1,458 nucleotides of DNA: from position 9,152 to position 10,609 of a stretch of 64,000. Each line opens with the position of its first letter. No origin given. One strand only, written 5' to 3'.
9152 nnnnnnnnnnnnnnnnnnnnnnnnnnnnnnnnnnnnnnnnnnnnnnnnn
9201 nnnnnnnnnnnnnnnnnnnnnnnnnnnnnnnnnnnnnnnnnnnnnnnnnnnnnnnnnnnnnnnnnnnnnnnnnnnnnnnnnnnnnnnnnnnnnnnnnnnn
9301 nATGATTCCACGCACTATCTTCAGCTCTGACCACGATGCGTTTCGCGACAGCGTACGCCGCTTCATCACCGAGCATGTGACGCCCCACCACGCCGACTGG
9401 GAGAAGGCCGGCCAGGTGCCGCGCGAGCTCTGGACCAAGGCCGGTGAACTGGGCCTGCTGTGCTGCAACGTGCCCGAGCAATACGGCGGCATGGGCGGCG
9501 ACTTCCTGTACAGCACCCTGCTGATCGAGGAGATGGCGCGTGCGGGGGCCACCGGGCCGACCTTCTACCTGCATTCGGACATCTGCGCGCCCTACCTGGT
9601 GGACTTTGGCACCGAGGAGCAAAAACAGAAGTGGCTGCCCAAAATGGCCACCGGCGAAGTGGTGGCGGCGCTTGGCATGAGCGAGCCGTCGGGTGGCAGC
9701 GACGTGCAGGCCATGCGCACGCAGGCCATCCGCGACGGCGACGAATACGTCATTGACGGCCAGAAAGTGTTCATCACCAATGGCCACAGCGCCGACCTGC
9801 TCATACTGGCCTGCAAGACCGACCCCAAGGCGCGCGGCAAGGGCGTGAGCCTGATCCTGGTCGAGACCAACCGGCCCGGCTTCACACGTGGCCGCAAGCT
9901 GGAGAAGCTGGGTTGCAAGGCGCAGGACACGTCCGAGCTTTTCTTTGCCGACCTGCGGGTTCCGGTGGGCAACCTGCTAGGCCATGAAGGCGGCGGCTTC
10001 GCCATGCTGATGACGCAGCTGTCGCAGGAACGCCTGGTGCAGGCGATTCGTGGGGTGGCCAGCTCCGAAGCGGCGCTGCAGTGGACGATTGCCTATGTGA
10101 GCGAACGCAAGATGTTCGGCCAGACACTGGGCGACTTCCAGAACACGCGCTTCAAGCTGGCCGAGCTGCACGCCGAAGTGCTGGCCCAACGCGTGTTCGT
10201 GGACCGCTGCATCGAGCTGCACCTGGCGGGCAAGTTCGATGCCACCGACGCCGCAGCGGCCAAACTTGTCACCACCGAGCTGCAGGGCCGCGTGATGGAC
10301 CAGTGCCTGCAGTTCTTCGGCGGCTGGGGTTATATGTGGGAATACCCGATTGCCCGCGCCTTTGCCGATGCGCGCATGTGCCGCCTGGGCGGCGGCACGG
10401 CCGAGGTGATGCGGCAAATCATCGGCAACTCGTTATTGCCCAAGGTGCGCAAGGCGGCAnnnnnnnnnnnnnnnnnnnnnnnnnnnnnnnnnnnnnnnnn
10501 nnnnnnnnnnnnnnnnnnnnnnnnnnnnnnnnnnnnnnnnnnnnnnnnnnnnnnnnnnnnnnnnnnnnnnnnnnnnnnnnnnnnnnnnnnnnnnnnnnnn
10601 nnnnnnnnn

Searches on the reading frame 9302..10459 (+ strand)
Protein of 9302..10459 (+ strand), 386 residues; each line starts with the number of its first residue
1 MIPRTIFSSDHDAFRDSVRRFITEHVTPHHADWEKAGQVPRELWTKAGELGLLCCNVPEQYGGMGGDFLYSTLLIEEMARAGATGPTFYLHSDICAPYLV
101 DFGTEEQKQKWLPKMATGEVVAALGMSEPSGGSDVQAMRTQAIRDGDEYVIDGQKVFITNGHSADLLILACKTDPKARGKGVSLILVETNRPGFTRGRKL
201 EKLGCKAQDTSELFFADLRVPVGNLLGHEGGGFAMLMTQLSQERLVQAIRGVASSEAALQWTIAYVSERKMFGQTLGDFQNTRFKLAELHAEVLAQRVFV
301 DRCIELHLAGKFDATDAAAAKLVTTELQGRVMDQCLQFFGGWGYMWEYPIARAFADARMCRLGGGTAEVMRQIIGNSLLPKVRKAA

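Call 32: find_encoding_contigs(protein=window:9302-10459:+, flank=10000, max_places=1)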
Protein window:9302-10459:+ (386 aa): 4 contigs read that carry it; 1 place shown.
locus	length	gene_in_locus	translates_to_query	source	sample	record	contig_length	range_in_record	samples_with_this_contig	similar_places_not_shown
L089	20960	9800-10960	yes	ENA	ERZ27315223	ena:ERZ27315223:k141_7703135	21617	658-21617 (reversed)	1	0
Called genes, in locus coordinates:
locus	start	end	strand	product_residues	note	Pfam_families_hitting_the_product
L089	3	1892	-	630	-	?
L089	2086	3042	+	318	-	PF00701:DHDPS (weak)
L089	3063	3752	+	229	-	PF00392:GntR, PF07729:FCD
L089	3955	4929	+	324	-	PF03401:TctC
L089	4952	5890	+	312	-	PF00135:COesterase (weak), PF20434:BD-FAE, PF07859:Abhydrolase_3, PF00326:Peptidase_S9 (weak)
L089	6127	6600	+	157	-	-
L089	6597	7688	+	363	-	PF01613:Flavin_Reduct, PF01614:IclR_C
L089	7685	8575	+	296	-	PF04199:Cyclase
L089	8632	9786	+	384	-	PF02515:CoA_transf_3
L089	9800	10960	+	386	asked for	PF02771:Acyl-CoA_dh_N, PF02770:Acyl-CoA_dh_M, PF00441:Acyl-CoA_dh_1, PF08028:Acyl-CoA_dh_2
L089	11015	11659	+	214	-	PF00440:TetR_N, PF17932:TetR_C_24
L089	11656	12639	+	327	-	PF03401:TctC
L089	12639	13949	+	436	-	PF00070:Pyr_redox (faint), PF00743:FMO-like, PF01266:DAO (faint), PF03486:HI0933_like (faint), PF07992:Pyr_redox_2, PF13450:NAD_binding_8, PF13738:Pyr_redox_3, PF13434:Lys_Orn_oxgnase (weak), +2 more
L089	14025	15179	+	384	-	PF02803:Thiolase_C (faint), PF22691:Thiolase_C_1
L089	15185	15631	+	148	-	PF12172:zf-ChsH2, PF01796:OB_ChsH2_C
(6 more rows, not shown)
